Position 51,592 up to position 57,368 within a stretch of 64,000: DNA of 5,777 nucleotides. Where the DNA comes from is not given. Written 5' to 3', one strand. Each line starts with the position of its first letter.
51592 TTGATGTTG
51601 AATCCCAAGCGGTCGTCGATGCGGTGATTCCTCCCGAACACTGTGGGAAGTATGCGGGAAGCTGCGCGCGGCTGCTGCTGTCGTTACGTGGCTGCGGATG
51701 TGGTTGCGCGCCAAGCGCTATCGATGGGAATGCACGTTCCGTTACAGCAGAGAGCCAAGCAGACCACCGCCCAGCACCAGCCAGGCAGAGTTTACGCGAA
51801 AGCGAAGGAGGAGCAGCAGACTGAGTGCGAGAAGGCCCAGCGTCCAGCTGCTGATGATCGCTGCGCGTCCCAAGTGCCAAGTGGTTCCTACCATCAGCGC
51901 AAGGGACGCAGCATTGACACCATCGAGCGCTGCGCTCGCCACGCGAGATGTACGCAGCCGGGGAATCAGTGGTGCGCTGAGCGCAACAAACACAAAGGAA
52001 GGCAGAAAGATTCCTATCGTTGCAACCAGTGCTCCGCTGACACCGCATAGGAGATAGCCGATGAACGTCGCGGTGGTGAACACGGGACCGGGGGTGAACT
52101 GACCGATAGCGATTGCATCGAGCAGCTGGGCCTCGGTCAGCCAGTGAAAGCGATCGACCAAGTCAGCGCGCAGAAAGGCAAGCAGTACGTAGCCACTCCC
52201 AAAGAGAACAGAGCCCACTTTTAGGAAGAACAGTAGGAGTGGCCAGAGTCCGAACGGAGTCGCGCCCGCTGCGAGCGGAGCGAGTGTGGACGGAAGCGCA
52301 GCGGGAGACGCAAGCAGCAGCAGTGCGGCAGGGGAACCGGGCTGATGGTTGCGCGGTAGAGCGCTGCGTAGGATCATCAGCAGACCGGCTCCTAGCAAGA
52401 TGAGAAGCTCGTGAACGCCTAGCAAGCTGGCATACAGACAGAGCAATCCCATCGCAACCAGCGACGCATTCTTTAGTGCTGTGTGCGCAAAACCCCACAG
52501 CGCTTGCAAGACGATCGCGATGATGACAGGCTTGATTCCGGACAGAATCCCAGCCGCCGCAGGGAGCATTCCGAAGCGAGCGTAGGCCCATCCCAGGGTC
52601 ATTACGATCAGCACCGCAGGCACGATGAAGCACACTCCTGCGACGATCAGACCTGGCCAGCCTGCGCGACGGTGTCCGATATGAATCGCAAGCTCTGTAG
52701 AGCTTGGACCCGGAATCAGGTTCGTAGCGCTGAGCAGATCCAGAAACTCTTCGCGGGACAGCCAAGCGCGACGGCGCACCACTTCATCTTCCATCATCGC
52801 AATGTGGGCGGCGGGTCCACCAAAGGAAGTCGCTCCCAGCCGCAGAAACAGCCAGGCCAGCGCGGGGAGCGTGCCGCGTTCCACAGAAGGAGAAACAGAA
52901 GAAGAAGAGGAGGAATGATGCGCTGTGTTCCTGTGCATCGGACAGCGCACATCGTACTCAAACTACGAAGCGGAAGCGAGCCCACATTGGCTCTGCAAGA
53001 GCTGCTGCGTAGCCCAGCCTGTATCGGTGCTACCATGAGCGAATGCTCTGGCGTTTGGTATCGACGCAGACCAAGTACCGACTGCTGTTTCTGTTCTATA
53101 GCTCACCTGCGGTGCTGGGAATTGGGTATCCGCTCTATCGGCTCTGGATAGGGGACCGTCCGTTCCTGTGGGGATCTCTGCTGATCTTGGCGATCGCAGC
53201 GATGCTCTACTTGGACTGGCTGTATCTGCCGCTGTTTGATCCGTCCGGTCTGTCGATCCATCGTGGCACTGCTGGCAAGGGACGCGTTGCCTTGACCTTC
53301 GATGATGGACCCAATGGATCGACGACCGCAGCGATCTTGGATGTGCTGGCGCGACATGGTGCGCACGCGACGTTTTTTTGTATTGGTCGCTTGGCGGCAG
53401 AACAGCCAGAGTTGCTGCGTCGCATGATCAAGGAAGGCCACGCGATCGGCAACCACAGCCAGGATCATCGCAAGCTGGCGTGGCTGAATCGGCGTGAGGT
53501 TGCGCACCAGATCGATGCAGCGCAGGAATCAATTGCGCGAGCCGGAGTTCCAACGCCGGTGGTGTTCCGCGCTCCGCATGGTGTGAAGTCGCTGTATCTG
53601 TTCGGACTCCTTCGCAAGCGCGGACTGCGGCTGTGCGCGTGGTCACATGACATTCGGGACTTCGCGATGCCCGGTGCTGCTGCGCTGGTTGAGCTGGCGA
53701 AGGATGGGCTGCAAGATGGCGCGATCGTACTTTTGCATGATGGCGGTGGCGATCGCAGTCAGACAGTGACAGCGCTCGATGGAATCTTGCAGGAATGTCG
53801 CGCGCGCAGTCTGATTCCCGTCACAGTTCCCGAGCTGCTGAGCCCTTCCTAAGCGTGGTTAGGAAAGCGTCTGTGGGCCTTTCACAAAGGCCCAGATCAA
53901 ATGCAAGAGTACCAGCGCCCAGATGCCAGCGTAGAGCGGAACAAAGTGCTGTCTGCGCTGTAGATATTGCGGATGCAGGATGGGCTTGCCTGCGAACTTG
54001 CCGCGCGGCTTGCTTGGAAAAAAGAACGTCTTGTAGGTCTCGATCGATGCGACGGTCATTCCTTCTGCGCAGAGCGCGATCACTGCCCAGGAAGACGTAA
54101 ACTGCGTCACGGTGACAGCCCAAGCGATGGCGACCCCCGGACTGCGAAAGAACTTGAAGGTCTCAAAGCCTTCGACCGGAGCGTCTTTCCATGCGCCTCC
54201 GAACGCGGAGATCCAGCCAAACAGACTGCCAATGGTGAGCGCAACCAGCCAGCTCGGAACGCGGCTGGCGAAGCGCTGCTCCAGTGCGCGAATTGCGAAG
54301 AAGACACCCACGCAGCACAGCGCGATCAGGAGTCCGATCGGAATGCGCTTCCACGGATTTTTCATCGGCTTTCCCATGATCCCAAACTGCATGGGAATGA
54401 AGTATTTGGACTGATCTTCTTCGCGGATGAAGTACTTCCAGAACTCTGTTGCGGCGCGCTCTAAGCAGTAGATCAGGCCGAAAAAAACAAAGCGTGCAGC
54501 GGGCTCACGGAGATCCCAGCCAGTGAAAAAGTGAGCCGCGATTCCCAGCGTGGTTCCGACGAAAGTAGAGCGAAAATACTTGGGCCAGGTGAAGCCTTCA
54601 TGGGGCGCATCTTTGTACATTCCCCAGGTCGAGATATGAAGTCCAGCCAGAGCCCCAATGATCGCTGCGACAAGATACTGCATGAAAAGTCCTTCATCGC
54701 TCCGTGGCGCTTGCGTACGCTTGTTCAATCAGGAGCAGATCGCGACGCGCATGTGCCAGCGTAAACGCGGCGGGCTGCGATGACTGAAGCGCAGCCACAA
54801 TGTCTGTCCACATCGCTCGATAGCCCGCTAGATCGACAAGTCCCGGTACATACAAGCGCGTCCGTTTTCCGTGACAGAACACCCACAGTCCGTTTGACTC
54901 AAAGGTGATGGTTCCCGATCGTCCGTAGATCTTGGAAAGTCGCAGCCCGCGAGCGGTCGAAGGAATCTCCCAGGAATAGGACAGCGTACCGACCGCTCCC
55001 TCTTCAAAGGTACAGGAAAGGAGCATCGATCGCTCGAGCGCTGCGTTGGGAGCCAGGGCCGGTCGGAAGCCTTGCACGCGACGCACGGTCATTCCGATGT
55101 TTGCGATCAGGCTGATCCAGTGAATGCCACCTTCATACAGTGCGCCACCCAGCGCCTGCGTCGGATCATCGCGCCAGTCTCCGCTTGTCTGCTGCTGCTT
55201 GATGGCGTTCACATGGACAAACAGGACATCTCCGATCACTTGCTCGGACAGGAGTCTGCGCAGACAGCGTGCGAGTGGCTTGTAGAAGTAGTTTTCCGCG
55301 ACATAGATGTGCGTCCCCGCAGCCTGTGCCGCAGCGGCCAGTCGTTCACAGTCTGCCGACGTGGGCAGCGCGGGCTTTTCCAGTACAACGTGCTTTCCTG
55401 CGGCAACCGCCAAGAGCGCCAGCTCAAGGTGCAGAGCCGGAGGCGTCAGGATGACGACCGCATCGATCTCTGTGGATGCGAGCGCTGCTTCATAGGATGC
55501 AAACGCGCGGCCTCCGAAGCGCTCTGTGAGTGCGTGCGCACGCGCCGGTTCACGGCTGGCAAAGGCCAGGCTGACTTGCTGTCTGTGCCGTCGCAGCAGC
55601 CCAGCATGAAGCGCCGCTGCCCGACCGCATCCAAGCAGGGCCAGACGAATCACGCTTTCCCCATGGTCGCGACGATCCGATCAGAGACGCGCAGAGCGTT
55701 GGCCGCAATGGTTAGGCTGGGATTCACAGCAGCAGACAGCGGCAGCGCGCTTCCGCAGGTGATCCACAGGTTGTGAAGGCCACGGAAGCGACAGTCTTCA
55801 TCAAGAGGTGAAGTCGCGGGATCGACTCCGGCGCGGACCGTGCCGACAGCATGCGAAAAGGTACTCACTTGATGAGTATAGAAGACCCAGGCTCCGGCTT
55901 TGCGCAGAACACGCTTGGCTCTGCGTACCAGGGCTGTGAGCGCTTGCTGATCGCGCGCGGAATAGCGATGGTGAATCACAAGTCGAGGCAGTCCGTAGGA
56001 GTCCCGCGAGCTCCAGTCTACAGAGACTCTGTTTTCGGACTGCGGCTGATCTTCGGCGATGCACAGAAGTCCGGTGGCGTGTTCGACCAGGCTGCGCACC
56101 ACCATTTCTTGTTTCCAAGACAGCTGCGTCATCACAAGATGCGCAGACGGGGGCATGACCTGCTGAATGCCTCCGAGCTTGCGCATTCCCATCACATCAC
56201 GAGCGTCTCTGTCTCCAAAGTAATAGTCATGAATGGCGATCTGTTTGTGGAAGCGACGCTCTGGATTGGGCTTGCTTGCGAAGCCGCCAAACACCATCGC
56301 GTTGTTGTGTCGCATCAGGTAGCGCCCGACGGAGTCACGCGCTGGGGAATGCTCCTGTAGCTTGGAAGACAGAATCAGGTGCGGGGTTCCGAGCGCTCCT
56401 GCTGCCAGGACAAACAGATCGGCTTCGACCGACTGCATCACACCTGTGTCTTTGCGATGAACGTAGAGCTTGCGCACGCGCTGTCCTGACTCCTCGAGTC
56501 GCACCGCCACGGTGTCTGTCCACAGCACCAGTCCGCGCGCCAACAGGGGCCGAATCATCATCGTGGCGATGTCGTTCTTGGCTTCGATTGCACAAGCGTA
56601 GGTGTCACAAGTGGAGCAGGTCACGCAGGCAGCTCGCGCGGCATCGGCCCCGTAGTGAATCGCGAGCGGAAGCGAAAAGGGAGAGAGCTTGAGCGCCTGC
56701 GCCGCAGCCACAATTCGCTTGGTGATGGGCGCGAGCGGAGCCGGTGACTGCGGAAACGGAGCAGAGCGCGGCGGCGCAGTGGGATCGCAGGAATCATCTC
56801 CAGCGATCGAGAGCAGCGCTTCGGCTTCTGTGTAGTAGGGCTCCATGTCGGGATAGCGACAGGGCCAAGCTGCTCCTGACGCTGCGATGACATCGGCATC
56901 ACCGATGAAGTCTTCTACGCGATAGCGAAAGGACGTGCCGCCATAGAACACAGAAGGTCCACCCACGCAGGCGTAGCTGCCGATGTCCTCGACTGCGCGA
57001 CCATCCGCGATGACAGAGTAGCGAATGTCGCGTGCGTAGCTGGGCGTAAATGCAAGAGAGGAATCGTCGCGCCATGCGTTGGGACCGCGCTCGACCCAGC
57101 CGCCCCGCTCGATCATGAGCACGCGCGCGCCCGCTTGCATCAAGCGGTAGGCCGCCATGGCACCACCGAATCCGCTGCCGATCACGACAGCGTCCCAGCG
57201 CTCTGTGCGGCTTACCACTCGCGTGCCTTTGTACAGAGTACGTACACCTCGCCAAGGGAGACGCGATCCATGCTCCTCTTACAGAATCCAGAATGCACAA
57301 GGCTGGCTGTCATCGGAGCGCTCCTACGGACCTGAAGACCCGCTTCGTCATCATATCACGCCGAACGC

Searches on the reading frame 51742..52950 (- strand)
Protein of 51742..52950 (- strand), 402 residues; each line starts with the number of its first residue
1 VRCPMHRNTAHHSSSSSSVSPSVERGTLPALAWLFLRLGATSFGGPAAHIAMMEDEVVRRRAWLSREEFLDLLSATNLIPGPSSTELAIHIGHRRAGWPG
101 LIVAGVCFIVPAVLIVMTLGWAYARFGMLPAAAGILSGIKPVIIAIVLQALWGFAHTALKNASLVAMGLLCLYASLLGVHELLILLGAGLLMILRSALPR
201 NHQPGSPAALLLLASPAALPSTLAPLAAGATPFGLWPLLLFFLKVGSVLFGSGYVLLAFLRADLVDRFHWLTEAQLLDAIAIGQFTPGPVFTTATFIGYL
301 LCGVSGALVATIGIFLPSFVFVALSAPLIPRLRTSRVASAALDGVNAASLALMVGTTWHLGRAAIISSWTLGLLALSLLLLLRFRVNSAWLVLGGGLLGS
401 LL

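Call 30: search_protein_families(library=pfam, proteins=[window:51742-52950:-], max_evalue=0.001)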
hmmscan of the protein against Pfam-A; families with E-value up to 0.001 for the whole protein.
window:51742-52950:- (402 aa): 1 family
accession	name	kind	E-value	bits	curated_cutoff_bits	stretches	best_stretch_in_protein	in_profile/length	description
PF02417.20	Chromate_transp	-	7.5e-86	286.8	28.6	2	236-399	1-165/166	Chromate transporter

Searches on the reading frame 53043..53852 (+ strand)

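Call 30: search_protein_families(library=pfam, proteins=[window:53043-53852:+], max_evalue=0.001)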
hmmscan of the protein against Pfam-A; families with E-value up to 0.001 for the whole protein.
window:53043-53852:+ (269 aa): 1 family
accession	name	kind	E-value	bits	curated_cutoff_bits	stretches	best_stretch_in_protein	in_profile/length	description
PF01522.26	Polysacc_deac_1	-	1.3e-32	112.8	23.1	1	75-196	2-122/124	Polysaccharide deacetylase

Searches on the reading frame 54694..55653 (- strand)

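Call 30: search_protein_families(library=pfam, proteins=[window:54694-55653:-], max_evalue=0.001)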
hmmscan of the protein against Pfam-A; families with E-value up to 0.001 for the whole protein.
window:54694-55653:- (319 aa): 5 families
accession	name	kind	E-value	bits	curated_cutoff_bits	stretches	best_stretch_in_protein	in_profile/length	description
PF01408.29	GFO_IDH_MocA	-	4.6e-23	82.6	24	1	2-118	1-118/120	Oxidoreductase family, NAD-binding Rossmann fold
PF22725.1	GFO_IDH_MocA_C3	-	1.5e-15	57.7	27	1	131-249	4-123/124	GFO/IDH/MocA C-terminal domain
PF02894.22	GFO_IDH_MocA_C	-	1.9e-08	34.8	22.9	1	132-270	1-142/218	Oxidoreductase family, C-terminal alpha/beta domain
PF03447.22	NAD_binding_3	-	1.7e-06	29.1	24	1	8-118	1-115/116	Homoserine dehydrogenase, NAD binding domain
PF03807.23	F420_oxidored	-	0.0007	20.6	21.6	0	4-79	2-76/94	NADP oxidoreductase coenzyme F420-dependent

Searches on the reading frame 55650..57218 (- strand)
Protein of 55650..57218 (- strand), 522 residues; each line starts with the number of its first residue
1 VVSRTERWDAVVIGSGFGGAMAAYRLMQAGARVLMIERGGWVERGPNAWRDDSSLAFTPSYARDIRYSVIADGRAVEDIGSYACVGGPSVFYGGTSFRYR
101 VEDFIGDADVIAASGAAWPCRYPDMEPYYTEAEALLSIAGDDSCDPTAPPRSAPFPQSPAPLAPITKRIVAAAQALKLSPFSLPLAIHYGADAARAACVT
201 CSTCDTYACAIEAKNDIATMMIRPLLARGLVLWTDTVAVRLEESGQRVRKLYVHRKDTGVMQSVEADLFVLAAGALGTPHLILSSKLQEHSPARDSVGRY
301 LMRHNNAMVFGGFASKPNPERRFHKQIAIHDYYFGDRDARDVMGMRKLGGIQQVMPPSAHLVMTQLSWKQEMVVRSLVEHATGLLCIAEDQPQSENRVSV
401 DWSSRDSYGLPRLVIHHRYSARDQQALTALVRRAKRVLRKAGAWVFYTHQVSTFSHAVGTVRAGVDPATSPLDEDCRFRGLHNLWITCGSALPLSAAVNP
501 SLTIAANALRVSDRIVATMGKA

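Call 30: search_protein_families(library=pfam, proteins=[window:55650-57218:-], max_evalue=0.001)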
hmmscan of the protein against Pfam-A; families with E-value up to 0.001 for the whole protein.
window:55650-57218:- (522 aa): 8 families
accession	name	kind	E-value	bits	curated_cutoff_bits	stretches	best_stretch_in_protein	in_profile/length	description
PF05199.19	GMC_oxred_C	-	4.8e-18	66.5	24.6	1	392-508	1-139/139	GMC oxidoreductase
PF00732.25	GMC_oxred_N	-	1.5e-09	38.4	23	1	200-304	113-216/218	GMC oxidoreductase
PF00890.30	FAD_binding_2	-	1.2e-08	35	20.4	1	9-39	1-31/414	FAD binding domain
PF01266.30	DAO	-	1.1e-07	32.1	27.9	1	9-40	1-32/353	FAD dependent oxidoreductase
PF07992.20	Pyr_redox_2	-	1.5e-06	28.3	26.1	1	9-43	2-37/291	Pyridine nucleotide-disulphide oxidoreductase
PF12831.13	FAD_oxidored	-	3.8e-06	26.9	27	1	9-42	1-34/416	FAD dependent oxidoreductase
PF13450.12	NAD_binding_8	-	6.4e-05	23.6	21.9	1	12-39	1-28/68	NAD(P)-binding Rossmann-like domain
PF01494.25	FAD_binding_3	-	0.0004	20.2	22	1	9-46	3-40/349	FAD binding domain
